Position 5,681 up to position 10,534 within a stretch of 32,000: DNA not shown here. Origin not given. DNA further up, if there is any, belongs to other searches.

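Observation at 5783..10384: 1533-aa signal-peptide protein with a T9SS/FlgD-Ig-type tail joined to fliJ where fliK-flgD-flgE normally sit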

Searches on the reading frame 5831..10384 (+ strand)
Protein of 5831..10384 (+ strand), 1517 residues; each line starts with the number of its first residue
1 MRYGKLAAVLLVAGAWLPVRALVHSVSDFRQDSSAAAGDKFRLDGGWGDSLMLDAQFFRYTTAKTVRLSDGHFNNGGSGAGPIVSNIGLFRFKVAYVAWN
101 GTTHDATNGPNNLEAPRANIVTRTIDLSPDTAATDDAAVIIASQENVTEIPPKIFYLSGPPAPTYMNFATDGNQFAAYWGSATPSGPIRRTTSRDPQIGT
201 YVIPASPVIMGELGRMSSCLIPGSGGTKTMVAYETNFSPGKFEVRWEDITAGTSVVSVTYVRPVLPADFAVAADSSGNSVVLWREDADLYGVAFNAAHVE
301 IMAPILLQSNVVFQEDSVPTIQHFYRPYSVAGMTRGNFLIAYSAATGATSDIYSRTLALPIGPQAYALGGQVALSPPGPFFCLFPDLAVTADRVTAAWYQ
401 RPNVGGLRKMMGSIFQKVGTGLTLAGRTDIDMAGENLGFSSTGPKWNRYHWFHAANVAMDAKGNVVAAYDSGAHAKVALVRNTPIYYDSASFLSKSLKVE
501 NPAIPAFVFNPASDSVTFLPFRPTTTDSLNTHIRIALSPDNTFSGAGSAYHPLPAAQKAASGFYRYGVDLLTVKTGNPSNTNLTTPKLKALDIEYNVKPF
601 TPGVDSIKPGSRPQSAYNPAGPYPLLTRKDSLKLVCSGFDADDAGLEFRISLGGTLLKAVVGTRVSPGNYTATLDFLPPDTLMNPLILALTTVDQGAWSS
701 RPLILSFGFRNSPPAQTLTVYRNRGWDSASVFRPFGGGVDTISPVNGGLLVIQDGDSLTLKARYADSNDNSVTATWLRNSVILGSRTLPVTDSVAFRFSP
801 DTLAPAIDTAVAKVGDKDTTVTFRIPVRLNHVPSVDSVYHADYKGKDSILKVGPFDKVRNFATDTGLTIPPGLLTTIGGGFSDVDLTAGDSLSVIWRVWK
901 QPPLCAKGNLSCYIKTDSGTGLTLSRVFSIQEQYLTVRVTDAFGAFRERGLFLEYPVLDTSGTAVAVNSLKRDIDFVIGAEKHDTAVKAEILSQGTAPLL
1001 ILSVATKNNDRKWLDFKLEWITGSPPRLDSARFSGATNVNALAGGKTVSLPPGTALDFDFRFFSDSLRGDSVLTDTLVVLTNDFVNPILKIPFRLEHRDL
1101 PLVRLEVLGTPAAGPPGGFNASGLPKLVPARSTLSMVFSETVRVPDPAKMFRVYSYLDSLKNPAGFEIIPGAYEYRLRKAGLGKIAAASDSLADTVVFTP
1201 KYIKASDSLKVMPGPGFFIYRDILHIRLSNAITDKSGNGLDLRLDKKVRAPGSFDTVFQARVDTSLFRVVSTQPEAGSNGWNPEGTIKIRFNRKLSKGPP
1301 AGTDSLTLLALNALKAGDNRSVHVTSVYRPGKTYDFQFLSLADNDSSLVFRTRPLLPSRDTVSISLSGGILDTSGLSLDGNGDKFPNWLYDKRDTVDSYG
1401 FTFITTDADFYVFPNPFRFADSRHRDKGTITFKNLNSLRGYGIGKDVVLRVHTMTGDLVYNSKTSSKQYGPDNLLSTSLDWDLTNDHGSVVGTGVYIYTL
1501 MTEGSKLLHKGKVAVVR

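Call 6: search_protein_families(library=pfam, proteins=[window:5831-10384:+], max_evalue=1)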
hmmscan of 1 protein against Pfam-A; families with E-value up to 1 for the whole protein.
window:5831-10384:+ (1517 aa): 2 families
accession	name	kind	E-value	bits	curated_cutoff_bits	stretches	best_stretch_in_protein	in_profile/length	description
PF13205.12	Big_5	-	0.00088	20.4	23.6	1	1263-1375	1-92/105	Bacterial Ig-like domain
PF06016.17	Reovirus_L2_8th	-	0.12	13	27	0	252-280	22-50/66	Reovirus core-spike protein lambda-2 (L2), C-terminal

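Call 7: search_protein_families(library=ncbifam, proteins=[window:5831-10384:+], max_evalue=1)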
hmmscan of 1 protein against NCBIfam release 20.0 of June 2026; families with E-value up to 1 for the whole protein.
window:5831-10384:+ (1517 aa): 2 families
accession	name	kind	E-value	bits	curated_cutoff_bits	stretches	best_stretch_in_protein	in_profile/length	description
NF052228.1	T9SS_PorZ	equivalog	5.4e-05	21.8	260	1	1407-1517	670-757/757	type IX secretion system anionic LPS delivery protein PorZ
NF033707.1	T9SS_sortase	equivalog_domain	0.00086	17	420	1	1446-1503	1024-1078/1095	type IX secretion system sortase PorU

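Call 9: find_homologous_proteins(query=window:5831-10384:+)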
Query window:5831-10384:+ (1517 aa): 32 proteins with E <= 0.001 among 8000 candidates.
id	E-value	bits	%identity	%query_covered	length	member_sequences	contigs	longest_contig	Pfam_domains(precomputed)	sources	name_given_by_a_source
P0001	0.0e+0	3453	100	100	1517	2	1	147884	-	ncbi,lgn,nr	ncbi:MAG: hypothetical protein JWO30_2277 [Fibrobacteres bacterium]|nr:hypothetical protein [Fibroba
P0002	0.0e+0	2379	68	100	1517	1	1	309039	PF13205.13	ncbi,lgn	-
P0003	0.0e+0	2218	65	100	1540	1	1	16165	PF13205.13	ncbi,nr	ncbi:MAG: hypothetical protein M3Y08_10575 [Fibrobacterota bacterium]|nr:hypothetical protein [Fibro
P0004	0.0e+0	2201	64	100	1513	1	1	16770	-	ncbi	ncbi:MAG: hypothetical protein ABI036_11585 [Fibrobacteria bacterium]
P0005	0.0e+0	2083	63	99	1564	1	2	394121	PF13205.13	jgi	jgi:hypothetical protein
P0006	0.0e+0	2049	61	100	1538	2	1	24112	PF13205.13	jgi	jgi:hypothetical protein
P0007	0.0e+0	2039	60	99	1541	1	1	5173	PF13205.13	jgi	jgi:hypothetical protein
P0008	0.0e+0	2031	61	100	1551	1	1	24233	PF13205.13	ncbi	ncbi:MAG: hypothetical protein ABIW76_15115 [Fibrobacteria bacterium]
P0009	0.0e+0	2016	60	99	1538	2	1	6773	PF13205.13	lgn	-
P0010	0.0e+0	2009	61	100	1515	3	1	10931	-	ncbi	-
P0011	0.0e+0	2004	60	99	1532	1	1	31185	-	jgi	jgi:hypothetical protein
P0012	0.0e+0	1995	60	100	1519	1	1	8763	-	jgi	jgi:hypothetical protein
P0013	0.0e+0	1986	60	100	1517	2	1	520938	-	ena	-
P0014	0.0e+0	1959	59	100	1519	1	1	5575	-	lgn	-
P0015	0.0e+0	1812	56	100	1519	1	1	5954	-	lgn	-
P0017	0.0e+0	1737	53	99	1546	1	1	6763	PF13205.13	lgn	-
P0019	0.0e+0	1704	53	99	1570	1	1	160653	-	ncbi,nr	ncbi:MAG: hypothetical protein JF616_08365 [Fibrobacteres bacterium]|nr:hypothetical protein [Fibrob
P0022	0.0e+0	1642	52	98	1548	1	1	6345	PF13205.13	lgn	-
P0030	0.0e+0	1208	42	99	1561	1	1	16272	-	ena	-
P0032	1.8e-247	843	34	100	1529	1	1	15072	-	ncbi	-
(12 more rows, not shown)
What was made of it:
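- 5831..10384 (+): CDS of the 1,517-aa protein (stop at 10382-10384). The mature form is about 1,496 aa, 161 kDa, pI 8.8. 100% identical to P0001 'hypothetical protein JWO30_2277 [Fibrobacteres bacterium]' (call 9).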

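Call 12: find_encoding_contigs(protein=P0002, flank=10000, max_places=2)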
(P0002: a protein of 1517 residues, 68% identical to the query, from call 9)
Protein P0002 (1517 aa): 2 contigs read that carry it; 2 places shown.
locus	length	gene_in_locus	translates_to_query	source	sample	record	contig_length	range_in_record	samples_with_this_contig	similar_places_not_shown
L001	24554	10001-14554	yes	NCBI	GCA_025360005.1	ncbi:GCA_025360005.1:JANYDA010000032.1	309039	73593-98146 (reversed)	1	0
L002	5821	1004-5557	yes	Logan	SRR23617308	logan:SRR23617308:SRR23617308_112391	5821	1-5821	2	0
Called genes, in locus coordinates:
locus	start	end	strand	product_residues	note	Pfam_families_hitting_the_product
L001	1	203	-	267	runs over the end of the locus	PF00561:Abhydrolase_1 (weak), PF12146:Hydrolase_4, PF12697:Abhydrolase_6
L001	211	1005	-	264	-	PF18306:LDcluster4, PF03641:Lysine_decarbox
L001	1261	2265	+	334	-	-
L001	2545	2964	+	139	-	-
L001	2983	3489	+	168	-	PF00460:Flg_bb_rod, PF06429:Flg_bbr_C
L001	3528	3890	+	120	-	-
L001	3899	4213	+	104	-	PF02049:FliE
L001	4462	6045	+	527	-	PF01514:YscJ_FliF, PF08345:YscJ_FliF_C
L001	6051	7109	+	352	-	PF03448:MgtE_N (faint), PF14842:FliG_N, PF14841:FliG_M, PF14842:FliG_N (weak), PF01706:FliG_C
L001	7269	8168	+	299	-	PF02108:FliH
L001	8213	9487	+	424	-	PF02874:ATP-synt_ab_N (weak), PF00006:ATP-synt_ab, PF18269:T3SS_ATPase_C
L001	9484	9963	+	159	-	PF02050:FliJ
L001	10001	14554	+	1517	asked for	PF13205:Big_5 (faint)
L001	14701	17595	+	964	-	PF07517:SecA_DEAD, PF00270:DEAD, PF01043:SecA_PP_bind, PF21090:P-loop_SecA, PF07516:SecA_SW, PF02810:SEC-C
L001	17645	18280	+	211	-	PF02223:Thymidylate_kin, PF13521:AAA_28 (weak)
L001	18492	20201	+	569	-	PF22694:CtpB_N-like (faint), PF00595:PDZ, PF13180:PDZ_2, PF17820:PDZ_6, PF03572:Peptidase_S41, PF28547:CHD_PDZ-protease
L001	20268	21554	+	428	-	PF13524:Glyco_trans_1_2, PF14559:TPR_19 (faint)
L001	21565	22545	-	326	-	PF10988:DUF2807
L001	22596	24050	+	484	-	-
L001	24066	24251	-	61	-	PF14070:YjfB_motility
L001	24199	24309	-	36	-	-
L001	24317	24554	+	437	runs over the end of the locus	PF00275:EPSP_synthase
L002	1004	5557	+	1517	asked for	PF13205:Big_5 (faint)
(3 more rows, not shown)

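Call 13: find_encoding_contigs(protein=P0019, flank=10000, max_places=2)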
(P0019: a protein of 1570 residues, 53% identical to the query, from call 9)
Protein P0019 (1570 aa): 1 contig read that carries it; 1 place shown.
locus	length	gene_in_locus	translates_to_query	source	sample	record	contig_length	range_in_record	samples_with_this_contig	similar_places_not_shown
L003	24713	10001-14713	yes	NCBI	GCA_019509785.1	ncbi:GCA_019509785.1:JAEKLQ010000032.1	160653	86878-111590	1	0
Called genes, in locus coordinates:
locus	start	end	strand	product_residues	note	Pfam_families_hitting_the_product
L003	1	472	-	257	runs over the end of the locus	PF00561:Abhydrolase_1 (faint), PF12146:Hydrolase_4, PF12697:Abhydrolase_6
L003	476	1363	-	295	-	PF18306:LDcluster4, PF03641:Lysine_decarbox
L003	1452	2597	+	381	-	-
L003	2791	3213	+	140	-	-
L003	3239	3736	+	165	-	PF00460:Flg_bb_rod, PF06429:Flg_bbr_C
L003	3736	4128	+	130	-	-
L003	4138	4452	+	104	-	PF02049:FliE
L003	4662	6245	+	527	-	PF01514:YscJ_FliF, PF08345:YscJ_FliF_C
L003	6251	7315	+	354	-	PF14842:FliG_N, PF14841:FliG_M, PF14842:FliG_N (weak), PF01706:FliG_C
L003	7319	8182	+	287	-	PF02108:FliH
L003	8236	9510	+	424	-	PF02874:ATP-synt_ab_N (weak), PF00006:ATP-synt_ab, PF18269:T3SS_ATPase_C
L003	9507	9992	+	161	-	PF02050:FliJ, PF16789:YscO-like (faint)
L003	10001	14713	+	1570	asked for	-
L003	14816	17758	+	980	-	PF07517:SecA_DEAD, PF00270:DEAD (weak), PF01043:SecA_PP_bind, PF21090:P-loop_SecA, PF07516:SecA_SW, PF02810:SEC-C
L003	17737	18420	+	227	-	PF02223:Thymidylate_kin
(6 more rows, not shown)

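Call 14: find_encoding_contigs(protein=P0032, flank=10000, max_places=2)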
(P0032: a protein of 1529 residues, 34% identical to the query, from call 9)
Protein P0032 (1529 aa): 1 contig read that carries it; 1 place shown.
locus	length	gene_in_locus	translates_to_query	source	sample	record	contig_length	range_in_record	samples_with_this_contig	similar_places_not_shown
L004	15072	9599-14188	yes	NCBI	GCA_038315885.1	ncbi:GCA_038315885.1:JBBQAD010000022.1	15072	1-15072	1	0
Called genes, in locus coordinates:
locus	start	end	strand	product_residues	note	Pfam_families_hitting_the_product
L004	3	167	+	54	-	?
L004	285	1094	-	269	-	PF00561:Abhydrolase_1, PF12146:Hydrolase_4, PF12697:Abhydrolase_6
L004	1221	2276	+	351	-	-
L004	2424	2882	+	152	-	-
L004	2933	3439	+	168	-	PF00460:Flg_bb_rod, PF06429:Flg_bbr_C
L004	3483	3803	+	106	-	-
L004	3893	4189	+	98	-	PF02049:FliE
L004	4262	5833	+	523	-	PF01514:YscJ_FliF, PF08345:YscJ_FliF_C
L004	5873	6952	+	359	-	PF03448:MgtE_N (faint), PF14841:FliG_M, PF14842:FliG_N, PF14841:FliG_M, PF14842:FliG_N (weak), PF01706:FliG_C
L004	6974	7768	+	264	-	PF02108:FliH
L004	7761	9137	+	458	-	PF00006:ATP-synt_ab, PF18269:T3SS_ATPase_C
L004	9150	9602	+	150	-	PF02050:FliJ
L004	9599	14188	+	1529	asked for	-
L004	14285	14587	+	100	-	-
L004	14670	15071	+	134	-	?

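Call 16: find_encoding_contigs(protein=P0030, flank=10000, max_places=2)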
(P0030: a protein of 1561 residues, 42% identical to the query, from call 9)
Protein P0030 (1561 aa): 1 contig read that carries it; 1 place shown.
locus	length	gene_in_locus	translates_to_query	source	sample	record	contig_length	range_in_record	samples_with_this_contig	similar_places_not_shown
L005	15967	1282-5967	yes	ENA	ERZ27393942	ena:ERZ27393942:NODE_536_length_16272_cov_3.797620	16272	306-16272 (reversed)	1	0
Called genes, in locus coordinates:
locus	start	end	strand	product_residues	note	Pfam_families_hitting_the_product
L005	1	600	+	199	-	?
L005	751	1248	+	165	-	PF02050:FliJ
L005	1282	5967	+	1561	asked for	-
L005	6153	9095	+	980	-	PF07517:SecA_DEAD, PF00270:DEAD (weak), PF01043:SecA_PP_bind, PF21090:P-loop_SecA, PF07516:SecA_SW, PF02810:SEC-C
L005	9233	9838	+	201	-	PF02223:Thymidylate_kin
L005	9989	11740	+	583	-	PF22694:CtpB_N-like (faint), PF00595:PDZ, PF13180:PDZ_2, PF17820:PDZ_6, PF03572:Peptidase_S41, PF28547:CHD_PDZ-protease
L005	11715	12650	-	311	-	-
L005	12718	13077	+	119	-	PF13428:TPR_14 (faint), PF14559:TPR_19 (weak)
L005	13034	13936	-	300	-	PF10988:DUF2807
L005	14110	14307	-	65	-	PF14070:YjfB_motility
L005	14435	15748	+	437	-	PF00275:EPSP_synthase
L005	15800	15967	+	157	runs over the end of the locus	?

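Call 17: find_encoding_contigs(protein=P0013, flank=10000, max_places=2)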
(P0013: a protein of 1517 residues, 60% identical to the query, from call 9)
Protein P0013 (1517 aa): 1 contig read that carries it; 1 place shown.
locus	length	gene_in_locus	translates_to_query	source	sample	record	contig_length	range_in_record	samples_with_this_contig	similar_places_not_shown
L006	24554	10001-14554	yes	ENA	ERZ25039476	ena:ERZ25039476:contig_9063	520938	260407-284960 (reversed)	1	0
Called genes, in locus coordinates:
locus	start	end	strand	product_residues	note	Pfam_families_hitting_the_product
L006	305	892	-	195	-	PF18306:LDcluster4, PF03641:Lysine_decarbox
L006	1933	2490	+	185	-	-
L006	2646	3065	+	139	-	-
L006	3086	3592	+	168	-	PF00460:Flg_bb_rod, PF06429:Flg_bbr_C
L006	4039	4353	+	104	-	PF02049:FliE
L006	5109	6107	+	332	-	PF01514:YscJ_FliF (weak), PF08345:YscJ_FliF_C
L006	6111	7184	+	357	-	PF03448:MgtE_N (faint), PF14842:FliG_N, PF14841:FliG_M, PF14842:FliG_N (weak), PF01706:FliG_C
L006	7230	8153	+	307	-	PF02108:FliH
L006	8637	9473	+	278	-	PF00006:ATP-synt_ab, PF18269:T3SS_ATPase_C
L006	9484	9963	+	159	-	PF02050:FliJ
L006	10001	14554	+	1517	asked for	-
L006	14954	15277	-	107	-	-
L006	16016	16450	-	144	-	-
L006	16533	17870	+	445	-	PF21090:P-loop_SecA, PF07516:SecA_SW, PF02810:SEC-C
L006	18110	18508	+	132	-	PF02223:Thymidylate_kin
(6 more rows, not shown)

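Call 23: search_solved_structures(query=A1, max_evalue=1)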
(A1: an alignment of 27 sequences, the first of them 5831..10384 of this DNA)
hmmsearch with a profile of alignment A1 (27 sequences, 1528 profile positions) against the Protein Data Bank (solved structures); distinct sequences matched with E-value up to 1: 0.
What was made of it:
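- Closest known: T9SS cargo. Different: The body (aa 22-1262) belongs to no described family (calls 6, 7, 23).
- Closest known: Sec-dependent flagellar envelope accessories. Different: No sequence or family relationship was found (calls 6, 7, 23).
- Tried and rejected: The PDB sequence profile of the whole protein found nothing (call 23).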

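Call 24: search_protein_families(library=pfam, alignment_id=A1, max_evalue=0.1)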
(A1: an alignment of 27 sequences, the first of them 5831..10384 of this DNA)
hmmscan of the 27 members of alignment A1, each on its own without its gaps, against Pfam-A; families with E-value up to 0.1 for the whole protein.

A. member 1, window:5831-10384:+ (1517 aa): 1 family
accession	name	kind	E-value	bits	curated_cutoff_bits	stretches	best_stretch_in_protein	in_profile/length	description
PF13205.12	Big_5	-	0.00088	20.4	23.6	1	1263-1375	1-92/105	Bacterial Ig-like domain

B. families by the number of members that match (of 27 scanned): 3 families
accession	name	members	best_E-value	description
PF13205.12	Big_5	25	2.9e-06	Bacterial Ig-like domain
PF13860.13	FlgD_ig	3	0.013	FlgD Ig-like domain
PF07532.17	Big_4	2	0.0052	Bacterial Ig-like domain (group 4)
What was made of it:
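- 9617..9955 (+): Big_5 (PF13205) Ig-like domain (aa 1263-1375). 25 of 27 orthologues match (call 24).
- On Big_5 / SbsA Ig-like domain (PF13205): 25 of 27 orthologues match at E<=0.1 (call 24).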
